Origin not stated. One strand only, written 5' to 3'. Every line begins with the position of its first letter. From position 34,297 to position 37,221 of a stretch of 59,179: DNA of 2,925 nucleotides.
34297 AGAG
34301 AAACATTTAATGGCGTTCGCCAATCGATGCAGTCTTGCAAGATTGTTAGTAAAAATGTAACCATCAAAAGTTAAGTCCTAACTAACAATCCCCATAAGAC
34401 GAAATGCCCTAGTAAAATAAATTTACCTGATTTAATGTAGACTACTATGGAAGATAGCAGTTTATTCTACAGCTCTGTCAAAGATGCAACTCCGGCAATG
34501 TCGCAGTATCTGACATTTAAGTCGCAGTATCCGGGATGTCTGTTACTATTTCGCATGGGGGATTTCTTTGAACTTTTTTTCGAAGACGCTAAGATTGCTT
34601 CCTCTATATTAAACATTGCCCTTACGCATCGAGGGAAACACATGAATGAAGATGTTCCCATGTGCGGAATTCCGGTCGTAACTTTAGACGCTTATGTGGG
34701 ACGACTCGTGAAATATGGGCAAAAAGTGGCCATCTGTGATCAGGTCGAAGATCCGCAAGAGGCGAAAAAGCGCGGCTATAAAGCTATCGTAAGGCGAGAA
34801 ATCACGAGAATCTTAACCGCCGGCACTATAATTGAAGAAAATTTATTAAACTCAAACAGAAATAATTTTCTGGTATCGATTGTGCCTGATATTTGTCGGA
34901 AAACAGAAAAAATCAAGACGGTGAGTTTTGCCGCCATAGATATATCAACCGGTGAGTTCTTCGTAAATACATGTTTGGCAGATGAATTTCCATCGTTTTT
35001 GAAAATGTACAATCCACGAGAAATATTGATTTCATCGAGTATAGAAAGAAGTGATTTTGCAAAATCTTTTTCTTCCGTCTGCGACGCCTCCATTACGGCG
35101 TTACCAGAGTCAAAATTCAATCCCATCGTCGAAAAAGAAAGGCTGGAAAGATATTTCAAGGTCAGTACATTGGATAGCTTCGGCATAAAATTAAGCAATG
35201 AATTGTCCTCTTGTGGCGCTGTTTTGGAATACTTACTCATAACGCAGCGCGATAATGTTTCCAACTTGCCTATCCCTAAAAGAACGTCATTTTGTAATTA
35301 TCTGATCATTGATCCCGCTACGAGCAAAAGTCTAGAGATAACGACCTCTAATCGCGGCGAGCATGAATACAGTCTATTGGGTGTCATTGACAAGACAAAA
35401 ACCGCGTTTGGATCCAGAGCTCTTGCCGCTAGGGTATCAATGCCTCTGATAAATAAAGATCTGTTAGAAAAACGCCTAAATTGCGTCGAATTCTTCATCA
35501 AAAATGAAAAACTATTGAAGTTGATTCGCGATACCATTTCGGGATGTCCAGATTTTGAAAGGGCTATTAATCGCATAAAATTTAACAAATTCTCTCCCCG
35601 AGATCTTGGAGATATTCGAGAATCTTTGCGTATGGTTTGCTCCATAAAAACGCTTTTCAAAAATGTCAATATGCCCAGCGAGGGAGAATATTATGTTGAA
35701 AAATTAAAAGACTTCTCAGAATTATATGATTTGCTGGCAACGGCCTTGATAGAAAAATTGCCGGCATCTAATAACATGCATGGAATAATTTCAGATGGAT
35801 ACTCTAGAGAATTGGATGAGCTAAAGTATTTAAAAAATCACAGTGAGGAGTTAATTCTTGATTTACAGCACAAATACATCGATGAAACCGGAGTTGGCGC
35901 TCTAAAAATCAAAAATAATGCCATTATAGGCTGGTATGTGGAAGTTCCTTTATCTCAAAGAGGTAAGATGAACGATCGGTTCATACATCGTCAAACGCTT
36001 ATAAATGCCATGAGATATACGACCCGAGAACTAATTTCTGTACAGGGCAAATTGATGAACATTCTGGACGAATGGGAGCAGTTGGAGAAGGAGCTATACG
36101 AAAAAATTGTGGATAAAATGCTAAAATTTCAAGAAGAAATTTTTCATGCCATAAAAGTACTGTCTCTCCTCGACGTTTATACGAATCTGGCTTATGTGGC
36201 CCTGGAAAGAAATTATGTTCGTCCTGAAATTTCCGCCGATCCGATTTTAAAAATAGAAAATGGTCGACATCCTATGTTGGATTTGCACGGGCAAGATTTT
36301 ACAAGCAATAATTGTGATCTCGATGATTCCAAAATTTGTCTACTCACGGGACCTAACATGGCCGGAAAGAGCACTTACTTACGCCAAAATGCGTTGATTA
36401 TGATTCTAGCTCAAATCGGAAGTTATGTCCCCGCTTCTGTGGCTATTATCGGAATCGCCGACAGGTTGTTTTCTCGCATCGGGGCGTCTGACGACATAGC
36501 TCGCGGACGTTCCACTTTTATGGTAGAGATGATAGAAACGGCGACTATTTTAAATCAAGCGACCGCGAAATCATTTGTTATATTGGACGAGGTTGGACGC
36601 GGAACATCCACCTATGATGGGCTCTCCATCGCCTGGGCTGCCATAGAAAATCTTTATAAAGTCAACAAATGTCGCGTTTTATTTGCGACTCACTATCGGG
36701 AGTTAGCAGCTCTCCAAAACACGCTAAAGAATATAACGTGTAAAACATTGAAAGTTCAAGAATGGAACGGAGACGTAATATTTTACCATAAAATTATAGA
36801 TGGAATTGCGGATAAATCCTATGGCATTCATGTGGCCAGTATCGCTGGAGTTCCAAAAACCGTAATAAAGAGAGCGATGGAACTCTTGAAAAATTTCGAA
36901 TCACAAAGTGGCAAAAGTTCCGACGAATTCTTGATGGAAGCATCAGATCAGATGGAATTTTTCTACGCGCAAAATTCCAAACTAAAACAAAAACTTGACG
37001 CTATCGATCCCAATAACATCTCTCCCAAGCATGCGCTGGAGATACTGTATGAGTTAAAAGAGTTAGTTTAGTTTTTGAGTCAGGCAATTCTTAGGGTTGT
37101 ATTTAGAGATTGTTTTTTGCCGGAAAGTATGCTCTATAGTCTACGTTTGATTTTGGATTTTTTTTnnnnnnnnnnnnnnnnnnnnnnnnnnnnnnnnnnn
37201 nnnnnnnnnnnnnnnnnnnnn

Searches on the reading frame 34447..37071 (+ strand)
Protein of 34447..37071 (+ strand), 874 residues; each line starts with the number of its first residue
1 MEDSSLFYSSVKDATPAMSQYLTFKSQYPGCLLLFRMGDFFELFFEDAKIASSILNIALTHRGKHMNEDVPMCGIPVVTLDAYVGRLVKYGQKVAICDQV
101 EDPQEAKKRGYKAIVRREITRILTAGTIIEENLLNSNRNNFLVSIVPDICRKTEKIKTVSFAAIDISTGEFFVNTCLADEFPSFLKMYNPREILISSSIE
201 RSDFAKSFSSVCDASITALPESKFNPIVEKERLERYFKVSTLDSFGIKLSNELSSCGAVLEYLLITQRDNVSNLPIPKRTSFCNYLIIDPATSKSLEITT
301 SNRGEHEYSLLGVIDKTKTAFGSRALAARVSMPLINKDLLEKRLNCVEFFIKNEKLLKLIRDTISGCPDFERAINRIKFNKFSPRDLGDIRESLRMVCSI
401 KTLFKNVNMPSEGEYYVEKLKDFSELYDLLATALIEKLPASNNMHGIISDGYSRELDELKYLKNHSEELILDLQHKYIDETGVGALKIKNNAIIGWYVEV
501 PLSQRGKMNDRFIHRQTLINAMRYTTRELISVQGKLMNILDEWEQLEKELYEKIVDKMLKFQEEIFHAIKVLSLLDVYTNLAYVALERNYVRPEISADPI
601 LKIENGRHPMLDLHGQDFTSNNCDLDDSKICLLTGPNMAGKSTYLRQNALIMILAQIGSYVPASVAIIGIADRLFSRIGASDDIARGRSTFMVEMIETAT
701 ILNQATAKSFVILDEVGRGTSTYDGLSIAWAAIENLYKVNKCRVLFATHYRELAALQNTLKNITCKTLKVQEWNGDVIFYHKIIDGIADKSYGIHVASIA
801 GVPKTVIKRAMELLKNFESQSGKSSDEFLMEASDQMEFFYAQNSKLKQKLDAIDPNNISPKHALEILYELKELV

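Call 10: search_protein_families(library=pfam, proteins=[window:34447-37071:+], max_evalue=0.001)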
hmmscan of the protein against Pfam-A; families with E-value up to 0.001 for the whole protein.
window:34447-37071:+ (874 aa): 5 families
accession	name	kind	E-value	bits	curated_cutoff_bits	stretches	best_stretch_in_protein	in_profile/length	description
PF00488.27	MutS_V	-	4.1e-83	278.4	30.2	1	632-817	2-187/188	MutS domain V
PF05192.23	MutS_III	-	9.1e-41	140.8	34.1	1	291-582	1-194/194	MutS domain III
PF01624.25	MutS_I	-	1.1e-39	135.6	20.6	1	15-131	1-112/113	MutS domain I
PF05188.22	MutS_II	-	3.9e-22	79.5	25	1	140-275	1-133/133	MutS domain II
PF05190.23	MutS_IV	-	1.7e-18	67.1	22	1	451-541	1-91/92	MutS family domain IV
